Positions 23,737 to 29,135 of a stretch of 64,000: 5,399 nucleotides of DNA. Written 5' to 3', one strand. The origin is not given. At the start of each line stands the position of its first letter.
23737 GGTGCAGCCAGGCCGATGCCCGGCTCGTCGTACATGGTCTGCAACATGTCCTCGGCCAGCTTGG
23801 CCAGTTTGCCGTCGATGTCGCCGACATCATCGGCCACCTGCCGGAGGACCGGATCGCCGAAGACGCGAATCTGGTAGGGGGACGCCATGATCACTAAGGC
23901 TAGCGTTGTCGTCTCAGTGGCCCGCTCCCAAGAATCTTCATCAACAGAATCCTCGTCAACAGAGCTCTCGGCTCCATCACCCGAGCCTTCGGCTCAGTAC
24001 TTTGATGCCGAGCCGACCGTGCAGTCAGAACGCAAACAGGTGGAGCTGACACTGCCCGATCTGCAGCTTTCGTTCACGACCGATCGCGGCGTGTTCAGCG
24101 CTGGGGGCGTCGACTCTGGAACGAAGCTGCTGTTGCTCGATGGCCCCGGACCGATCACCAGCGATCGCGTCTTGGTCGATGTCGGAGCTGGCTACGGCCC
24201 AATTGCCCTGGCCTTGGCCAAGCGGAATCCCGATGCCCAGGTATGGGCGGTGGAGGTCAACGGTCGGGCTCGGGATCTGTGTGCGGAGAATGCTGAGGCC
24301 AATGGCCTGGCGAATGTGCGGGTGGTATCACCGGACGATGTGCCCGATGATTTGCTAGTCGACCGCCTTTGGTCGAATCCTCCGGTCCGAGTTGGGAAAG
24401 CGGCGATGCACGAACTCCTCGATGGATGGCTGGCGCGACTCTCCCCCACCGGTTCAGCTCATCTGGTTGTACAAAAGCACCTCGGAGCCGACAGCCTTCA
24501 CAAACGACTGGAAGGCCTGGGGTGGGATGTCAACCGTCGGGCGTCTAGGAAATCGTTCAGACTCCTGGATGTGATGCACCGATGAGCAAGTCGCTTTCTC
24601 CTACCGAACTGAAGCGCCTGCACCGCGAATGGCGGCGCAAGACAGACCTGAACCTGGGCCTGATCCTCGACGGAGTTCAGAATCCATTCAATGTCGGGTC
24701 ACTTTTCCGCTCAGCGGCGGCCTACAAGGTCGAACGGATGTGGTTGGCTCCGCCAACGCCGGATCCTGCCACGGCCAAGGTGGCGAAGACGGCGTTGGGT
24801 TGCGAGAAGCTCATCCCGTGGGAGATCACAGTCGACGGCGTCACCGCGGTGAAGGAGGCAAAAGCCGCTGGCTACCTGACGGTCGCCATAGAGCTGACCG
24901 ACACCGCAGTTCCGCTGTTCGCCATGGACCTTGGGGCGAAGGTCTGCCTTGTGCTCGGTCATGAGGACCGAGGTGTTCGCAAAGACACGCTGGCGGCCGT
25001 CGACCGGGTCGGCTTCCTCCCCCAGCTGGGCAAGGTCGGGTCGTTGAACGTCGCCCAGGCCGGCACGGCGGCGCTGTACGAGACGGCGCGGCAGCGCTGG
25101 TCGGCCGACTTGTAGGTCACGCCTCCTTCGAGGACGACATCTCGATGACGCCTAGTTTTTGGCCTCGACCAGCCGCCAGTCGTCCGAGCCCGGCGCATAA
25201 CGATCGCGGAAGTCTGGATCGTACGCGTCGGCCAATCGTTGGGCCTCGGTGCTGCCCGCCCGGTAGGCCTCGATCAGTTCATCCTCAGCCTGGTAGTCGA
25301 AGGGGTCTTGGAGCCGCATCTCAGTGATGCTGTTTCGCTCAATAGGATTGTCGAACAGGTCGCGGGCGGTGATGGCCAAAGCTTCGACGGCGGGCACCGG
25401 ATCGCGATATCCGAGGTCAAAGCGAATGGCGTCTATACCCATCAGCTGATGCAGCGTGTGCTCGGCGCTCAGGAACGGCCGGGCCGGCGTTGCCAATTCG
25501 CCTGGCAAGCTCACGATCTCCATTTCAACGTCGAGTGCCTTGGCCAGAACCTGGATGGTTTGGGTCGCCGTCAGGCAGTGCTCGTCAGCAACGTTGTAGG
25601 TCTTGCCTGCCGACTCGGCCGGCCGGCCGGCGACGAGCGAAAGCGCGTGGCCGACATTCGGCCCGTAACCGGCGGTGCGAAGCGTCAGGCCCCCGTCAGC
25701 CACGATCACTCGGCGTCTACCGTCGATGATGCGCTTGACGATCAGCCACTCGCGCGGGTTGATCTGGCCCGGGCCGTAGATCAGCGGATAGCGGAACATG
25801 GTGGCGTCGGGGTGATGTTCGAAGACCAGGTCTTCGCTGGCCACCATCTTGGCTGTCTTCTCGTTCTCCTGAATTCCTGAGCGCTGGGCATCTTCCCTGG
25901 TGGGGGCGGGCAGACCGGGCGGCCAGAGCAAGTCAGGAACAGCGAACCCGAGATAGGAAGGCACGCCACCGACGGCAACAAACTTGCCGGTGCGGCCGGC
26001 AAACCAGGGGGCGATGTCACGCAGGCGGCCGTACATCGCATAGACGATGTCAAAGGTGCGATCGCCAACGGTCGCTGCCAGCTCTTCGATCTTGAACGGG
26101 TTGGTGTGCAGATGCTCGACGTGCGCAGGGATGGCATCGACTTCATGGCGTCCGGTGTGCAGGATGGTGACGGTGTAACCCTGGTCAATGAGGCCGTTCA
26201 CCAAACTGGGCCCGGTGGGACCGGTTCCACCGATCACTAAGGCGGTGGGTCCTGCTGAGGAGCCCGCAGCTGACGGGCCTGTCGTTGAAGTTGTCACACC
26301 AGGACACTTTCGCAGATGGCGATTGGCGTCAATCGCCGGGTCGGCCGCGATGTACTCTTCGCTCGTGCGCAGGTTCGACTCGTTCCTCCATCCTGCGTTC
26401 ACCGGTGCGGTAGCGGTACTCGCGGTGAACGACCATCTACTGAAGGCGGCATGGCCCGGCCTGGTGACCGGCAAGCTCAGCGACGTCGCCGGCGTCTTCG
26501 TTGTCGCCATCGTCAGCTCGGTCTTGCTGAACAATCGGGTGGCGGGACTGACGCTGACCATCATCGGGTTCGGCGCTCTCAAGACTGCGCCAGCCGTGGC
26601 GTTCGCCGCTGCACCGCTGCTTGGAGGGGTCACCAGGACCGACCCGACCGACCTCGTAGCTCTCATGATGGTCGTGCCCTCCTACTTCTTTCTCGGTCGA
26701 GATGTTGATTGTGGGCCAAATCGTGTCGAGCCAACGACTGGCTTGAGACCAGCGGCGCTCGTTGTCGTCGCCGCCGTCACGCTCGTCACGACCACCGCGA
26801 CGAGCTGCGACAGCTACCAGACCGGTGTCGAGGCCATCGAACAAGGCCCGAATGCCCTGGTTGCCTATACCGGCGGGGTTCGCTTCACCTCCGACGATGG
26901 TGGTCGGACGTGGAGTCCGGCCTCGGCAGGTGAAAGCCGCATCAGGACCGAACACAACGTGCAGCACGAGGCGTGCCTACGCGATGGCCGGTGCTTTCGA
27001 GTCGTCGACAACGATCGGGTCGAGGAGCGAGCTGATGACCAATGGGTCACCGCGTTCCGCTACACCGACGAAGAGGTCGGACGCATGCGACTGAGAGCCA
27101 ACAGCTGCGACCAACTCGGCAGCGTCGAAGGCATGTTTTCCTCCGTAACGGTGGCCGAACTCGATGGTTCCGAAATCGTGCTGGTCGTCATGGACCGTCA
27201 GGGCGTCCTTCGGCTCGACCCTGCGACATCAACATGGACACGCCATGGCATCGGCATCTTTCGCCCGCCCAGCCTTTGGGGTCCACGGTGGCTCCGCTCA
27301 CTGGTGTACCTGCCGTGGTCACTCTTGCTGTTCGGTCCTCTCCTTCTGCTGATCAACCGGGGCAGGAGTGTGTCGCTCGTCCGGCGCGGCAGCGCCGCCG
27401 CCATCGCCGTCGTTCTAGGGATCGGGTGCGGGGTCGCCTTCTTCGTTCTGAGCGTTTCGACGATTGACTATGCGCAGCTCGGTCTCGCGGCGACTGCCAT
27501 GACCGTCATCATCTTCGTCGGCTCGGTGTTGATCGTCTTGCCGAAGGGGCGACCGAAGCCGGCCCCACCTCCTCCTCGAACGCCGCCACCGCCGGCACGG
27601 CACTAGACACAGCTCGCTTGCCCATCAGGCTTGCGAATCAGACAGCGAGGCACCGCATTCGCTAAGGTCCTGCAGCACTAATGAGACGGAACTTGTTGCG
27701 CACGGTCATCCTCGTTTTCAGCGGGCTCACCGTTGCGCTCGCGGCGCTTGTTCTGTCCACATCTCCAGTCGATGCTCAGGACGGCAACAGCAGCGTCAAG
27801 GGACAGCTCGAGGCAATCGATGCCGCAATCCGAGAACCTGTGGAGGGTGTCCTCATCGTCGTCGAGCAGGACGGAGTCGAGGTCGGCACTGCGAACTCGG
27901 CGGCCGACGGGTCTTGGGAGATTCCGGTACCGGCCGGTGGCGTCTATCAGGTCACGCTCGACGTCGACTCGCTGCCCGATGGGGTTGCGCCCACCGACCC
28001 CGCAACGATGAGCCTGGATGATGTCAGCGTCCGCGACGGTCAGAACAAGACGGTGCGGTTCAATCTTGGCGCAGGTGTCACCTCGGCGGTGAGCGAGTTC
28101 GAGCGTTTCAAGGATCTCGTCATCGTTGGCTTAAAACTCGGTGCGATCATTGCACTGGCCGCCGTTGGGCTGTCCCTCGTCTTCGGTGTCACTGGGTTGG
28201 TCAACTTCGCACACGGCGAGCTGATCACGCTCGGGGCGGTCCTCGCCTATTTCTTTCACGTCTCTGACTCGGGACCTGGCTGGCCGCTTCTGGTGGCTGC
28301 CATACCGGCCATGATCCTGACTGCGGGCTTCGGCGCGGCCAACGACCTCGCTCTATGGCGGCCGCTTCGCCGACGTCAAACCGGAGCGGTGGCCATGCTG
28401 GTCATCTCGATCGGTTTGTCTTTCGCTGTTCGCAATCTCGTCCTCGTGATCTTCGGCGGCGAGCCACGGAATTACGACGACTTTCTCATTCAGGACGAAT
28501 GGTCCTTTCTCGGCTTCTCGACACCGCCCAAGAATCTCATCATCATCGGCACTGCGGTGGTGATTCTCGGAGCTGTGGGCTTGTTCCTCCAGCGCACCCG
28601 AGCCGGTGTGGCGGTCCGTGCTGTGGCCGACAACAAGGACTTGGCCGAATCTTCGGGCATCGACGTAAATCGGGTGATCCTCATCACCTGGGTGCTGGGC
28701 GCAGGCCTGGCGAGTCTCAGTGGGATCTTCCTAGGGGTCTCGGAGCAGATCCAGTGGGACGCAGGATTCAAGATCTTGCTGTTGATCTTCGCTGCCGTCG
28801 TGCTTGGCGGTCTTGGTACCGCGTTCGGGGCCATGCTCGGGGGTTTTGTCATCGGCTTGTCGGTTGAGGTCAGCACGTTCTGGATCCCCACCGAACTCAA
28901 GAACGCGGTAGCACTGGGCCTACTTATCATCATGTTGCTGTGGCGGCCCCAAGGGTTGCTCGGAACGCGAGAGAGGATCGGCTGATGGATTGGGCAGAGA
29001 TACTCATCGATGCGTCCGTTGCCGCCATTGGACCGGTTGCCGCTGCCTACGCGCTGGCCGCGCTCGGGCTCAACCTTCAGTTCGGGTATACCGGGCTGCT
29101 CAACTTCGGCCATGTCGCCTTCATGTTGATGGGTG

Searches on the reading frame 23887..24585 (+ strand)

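Call 112: search_protein_families(library=pfam, proteins=[window:23887-24585:+], max_evalue=0.0001)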
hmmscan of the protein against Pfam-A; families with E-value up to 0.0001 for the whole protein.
window:23887-24585:+ (232 aa): 3 families
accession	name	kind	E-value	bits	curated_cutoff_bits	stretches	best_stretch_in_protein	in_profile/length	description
PF05175.20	MTS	-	2.6e-26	92.7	23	1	61-222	2-164/170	Methyltransferase small domain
PF02390.23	Methyltransf_4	-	1.5e-07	31.4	24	1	94-150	3-59/173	Putative methyltransferase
PF13649.12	Methyltransf_25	-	1.3e-05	26.2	27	1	97-150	2-54/97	Methyltransferase domain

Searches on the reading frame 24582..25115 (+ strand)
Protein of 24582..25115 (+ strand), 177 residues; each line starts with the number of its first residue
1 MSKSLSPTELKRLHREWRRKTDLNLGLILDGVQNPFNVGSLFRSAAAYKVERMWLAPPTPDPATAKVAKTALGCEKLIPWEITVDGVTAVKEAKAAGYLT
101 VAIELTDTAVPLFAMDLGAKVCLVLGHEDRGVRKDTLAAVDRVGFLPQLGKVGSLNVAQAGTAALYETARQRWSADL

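Call 112: search_protein_families(library=pfam, proteins=[window:24582-25115:+], max_evalue=0.0001)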
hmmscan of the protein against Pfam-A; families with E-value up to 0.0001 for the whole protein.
window:24582-25115:+ (177 aa): 1 family
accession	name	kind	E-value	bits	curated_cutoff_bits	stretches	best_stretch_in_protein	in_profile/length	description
PF00588.24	SpoU_methylase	-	3.2e-28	99.1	29.7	1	26-166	3-142/142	SpoU rRNA Methylase family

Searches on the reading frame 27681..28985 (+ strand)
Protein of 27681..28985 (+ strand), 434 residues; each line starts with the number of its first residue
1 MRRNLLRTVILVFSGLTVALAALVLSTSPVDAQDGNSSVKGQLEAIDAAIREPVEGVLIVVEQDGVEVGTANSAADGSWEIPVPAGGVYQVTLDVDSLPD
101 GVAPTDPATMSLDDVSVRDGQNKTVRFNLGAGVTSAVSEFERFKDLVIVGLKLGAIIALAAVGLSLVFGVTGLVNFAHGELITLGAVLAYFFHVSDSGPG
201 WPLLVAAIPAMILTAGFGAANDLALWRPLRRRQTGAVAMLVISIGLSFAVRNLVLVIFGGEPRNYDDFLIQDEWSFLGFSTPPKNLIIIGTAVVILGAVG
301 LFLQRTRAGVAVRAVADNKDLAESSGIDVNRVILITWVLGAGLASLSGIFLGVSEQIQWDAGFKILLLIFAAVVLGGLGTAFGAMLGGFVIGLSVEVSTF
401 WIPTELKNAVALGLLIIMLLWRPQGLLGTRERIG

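Call 112: search_protein_families(library=pfam, proteins=[window:27681-28985:+], max_evalue=0.0001)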
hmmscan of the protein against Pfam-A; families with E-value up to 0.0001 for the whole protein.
window:27681-28985:+ (434 aa): 1 family
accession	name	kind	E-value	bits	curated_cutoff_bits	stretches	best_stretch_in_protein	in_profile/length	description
PF02653.21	BPD_transp_2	-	1.5e-40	139.5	26.8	1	150-419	5-269/269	Branched-chain amino acid transport system / permease component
